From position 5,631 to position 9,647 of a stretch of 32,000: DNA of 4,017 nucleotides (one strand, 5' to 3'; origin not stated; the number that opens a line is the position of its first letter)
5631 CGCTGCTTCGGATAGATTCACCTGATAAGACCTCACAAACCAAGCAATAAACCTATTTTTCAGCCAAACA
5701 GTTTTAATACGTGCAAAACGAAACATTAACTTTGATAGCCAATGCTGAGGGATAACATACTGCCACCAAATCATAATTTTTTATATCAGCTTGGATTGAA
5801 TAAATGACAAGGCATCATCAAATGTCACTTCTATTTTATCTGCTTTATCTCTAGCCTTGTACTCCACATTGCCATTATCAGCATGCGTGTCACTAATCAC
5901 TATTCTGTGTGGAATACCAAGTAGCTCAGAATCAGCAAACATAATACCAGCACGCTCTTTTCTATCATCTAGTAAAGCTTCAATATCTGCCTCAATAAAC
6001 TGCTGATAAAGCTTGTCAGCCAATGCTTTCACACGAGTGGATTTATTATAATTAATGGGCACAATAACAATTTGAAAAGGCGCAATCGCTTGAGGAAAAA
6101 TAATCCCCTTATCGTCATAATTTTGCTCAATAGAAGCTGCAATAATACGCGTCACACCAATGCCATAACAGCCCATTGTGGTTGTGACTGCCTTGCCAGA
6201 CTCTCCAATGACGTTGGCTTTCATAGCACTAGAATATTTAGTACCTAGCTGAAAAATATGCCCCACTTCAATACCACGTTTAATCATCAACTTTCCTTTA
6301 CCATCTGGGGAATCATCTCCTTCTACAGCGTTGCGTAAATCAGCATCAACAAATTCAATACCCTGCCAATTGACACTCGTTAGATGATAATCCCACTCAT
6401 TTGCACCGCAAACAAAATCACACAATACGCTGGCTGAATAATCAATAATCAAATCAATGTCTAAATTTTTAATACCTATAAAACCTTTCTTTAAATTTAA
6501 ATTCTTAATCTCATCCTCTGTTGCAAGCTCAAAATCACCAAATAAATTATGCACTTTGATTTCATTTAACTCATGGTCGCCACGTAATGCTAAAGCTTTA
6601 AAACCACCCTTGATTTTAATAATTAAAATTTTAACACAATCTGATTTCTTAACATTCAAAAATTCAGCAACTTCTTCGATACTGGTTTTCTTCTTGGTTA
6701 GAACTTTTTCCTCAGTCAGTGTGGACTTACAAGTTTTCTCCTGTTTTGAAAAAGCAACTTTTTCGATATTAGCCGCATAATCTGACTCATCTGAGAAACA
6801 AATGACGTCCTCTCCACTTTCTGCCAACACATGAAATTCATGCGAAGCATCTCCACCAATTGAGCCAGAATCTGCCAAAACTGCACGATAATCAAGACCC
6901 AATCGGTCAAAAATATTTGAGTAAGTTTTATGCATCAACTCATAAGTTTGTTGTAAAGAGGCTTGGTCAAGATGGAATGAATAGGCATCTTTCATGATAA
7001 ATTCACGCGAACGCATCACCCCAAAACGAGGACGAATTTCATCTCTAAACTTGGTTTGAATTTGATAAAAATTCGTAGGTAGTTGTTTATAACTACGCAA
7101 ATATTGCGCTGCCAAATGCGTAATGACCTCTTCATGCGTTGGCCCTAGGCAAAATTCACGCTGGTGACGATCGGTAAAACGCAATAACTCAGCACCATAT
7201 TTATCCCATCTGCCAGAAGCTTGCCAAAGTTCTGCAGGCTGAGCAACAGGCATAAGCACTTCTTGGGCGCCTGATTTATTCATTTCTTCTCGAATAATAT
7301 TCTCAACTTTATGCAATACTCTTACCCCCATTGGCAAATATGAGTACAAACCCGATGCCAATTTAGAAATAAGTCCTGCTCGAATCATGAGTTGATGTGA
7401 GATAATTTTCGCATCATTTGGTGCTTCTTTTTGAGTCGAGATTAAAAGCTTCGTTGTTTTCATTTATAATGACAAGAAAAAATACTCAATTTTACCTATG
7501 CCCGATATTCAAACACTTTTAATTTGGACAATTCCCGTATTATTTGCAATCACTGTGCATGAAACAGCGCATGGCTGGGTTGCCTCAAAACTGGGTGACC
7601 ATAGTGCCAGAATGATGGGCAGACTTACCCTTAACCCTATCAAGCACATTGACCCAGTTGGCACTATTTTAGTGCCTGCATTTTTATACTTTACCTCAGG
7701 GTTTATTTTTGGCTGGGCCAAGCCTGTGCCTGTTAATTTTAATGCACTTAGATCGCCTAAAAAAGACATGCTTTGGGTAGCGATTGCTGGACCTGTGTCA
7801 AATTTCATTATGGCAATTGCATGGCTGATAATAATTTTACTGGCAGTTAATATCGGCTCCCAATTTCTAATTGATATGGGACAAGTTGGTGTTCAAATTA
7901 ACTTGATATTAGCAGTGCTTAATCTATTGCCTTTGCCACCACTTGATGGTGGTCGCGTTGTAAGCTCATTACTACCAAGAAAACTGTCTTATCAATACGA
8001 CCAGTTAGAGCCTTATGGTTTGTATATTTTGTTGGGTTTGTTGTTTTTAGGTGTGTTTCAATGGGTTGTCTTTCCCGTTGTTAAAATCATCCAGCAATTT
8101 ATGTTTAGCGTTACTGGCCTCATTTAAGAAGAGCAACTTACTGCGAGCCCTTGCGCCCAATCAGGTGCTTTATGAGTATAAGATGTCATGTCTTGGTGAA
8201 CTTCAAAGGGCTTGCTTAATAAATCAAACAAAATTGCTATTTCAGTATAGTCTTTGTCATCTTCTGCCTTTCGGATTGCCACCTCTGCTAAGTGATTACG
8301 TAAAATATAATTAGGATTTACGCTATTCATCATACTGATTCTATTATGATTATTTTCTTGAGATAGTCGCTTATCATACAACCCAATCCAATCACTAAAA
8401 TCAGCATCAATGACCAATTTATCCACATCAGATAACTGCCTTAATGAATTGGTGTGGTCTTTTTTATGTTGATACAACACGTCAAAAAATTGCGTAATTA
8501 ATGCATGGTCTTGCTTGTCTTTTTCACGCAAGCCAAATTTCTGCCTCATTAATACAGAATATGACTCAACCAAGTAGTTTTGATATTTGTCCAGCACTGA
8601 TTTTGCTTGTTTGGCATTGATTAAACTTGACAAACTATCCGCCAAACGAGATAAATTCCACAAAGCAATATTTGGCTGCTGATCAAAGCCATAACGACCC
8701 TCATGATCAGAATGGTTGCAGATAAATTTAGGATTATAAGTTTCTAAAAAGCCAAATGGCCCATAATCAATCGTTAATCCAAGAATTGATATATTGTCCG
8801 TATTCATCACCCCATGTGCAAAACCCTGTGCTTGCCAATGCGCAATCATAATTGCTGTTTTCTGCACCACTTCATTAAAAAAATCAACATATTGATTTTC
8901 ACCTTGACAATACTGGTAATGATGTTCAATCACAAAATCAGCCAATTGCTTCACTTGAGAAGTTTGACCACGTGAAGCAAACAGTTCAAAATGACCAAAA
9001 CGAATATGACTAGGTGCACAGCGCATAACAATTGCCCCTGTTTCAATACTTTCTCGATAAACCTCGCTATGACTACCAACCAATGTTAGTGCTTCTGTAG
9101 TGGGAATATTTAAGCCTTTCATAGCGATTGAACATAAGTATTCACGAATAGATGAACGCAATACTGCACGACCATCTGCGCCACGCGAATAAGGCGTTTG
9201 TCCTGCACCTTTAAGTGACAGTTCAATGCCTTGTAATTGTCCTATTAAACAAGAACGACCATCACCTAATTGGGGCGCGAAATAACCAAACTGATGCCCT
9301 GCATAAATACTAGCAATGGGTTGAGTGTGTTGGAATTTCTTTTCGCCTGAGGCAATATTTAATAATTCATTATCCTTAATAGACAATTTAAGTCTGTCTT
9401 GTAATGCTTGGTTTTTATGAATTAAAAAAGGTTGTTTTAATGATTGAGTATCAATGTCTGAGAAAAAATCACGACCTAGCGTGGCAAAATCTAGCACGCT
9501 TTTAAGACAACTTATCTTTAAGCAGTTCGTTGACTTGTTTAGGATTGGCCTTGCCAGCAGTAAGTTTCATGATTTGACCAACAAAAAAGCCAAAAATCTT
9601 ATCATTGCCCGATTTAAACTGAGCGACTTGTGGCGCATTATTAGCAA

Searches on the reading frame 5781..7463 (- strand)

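Call 31: search_protein_families(library=pfam, proteins=[window:5781-7463:-], max_evalue=0.00001)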
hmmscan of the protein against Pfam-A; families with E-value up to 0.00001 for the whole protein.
window:5781-7463:- (560 aa): 3 families
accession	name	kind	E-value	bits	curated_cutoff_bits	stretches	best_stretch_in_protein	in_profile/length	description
PF00587.30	tRNA-synt_2b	-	2.9e-36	125.6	29.3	1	96-448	3-179/179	tRNA synthetase class II core domain (G, H, P, S and T)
PF03129.25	HGTP_anticodon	-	2.9e-18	66.2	21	1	464-557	1-93/94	Anticodon binding domain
PF04073.20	tRNA_edit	-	4.5e-18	66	25.5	1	259-370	4-122/123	Aminoacyl-tRNA editing domain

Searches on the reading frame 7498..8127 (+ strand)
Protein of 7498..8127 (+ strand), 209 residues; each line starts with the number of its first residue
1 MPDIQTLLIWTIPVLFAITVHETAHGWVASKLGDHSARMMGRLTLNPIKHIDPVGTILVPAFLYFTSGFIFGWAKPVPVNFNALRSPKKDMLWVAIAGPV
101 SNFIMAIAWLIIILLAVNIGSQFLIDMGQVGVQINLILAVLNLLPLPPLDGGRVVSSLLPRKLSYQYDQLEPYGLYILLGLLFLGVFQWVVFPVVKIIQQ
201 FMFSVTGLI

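Call 31: search_protein_families(library=pfam, proteins=[window:7498-8127:+], max_evalue=0.00001)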
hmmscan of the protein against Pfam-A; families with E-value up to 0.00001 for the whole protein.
window:7498-8127:+ (209 aa): 1 family
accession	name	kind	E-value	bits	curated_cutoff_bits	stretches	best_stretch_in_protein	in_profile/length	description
PF02163.28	Peptidase_M50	-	7.3e-15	55.4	27.2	1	129-162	164-200/221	Peptidase family M50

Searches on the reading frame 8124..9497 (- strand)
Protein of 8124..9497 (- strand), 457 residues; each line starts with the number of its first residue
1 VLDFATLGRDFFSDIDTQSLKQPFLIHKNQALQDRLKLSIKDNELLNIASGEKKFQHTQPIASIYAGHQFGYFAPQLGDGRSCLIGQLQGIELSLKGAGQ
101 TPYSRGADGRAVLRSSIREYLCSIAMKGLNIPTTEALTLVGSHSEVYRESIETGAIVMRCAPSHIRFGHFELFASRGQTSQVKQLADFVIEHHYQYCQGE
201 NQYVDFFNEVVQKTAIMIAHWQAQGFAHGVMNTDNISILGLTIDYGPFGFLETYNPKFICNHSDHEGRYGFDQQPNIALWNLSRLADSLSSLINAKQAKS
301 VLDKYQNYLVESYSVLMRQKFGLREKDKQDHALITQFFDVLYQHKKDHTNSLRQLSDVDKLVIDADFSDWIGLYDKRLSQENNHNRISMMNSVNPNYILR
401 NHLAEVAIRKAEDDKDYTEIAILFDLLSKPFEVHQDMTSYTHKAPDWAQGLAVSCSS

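Call 31: search_protein_families(library=pfam, proteins=[window:8124-9497:-], max_evalue=0.00001)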
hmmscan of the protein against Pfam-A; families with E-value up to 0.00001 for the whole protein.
window:8124-9497:- (457 aa): 1 family
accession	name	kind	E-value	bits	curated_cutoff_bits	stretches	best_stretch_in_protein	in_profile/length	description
PF02696.19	SelO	-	3e-129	432.2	22.8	1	4-424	11-462/466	Protein adenylyltransferase SelO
